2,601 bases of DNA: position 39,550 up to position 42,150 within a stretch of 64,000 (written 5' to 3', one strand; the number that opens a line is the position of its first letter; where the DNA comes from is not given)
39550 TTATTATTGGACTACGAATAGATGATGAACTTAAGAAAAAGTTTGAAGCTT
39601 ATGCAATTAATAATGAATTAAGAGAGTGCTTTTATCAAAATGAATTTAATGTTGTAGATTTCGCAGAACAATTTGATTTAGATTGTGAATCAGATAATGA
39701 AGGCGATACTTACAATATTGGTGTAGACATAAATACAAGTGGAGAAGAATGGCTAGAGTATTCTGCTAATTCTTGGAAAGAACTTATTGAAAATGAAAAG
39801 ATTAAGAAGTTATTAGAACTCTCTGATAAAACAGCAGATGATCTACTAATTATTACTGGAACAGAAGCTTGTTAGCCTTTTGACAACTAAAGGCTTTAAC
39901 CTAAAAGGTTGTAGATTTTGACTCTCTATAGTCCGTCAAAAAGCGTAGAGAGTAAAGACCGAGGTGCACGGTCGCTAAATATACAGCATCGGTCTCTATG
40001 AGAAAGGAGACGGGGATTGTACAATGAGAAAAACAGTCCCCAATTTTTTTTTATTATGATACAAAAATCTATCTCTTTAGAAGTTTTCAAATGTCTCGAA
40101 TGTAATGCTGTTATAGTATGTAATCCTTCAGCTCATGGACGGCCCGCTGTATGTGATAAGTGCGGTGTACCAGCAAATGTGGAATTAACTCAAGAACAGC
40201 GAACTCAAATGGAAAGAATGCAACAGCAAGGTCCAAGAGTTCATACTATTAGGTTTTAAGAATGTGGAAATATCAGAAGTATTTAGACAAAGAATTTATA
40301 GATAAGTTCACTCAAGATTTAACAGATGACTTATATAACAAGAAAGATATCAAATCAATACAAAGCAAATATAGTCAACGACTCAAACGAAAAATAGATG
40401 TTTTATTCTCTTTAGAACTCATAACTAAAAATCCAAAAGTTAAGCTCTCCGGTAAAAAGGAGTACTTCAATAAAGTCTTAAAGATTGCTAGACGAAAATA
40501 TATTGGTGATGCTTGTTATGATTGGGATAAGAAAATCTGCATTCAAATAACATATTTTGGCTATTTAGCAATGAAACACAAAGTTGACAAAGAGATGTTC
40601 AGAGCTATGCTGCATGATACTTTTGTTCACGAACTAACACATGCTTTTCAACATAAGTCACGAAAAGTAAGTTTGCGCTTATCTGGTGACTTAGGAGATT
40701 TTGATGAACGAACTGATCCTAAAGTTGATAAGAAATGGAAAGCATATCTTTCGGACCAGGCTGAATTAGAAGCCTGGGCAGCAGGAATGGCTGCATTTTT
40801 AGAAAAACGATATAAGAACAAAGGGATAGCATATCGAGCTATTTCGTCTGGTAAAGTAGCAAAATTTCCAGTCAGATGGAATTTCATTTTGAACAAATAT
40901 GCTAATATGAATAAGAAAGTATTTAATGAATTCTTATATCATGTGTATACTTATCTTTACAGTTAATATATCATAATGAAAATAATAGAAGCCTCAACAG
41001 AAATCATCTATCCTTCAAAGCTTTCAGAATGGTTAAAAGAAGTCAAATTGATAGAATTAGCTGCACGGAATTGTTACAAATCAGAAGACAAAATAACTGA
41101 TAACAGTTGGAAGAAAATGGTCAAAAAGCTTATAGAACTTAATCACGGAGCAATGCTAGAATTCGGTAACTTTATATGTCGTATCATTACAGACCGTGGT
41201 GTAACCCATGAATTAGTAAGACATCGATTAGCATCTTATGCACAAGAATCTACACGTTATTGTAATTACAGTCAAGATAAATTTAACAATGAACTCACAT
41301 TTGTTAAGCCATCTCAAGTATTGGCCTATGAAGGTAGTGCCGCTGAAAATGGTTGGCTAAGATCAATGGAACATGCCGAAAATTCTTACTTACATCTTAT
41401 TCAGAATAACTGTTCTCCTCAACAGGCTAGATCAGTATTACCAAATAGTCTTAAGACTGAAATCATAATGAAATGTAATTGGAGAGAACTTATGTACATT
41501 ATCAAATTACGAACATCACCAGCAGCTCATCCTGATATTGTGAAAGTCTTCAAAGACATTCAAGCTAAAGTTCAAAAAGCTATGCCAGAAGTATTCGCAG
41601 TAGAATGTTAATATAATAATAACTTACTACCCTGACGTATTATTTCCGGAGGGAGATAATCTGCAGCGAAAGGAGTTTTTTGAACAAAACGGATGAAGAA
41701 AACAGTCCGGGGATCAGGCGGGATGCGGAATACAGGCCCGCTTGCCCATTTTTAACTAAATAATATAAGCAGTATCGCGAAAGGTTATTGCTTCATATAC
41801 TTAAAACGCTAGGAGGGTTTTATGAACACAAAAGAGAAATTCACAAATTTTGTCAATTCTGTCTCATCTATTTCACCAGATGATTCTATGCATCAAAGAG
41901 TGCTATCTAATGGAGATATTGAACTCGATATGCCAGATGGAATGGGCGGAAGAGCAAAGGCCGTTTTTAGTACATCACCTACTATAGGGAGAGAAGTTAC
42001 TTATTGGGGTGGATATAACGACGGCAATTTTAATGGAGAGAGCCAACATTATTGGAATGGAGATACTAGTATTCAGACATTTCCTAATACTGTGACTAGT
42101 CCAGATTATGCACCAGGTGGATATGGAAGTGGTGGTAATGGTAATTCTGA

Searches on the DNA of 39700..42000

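Call 67: search_rna_families(source=window, start=39700, end=42000, threshold=evalue, max_evalue=1)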
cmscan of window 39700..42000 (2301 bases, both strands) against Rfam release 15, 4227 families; matches with E-value up to 1: 1.
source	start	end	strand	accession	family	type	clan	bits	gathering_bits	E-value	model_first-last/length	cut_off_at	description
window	40823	40961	-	RF02503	Atu_C9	Gene; sRNA;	-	16.9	40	0.11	1-192/192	no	Rhizobiales sRNA Atu_C9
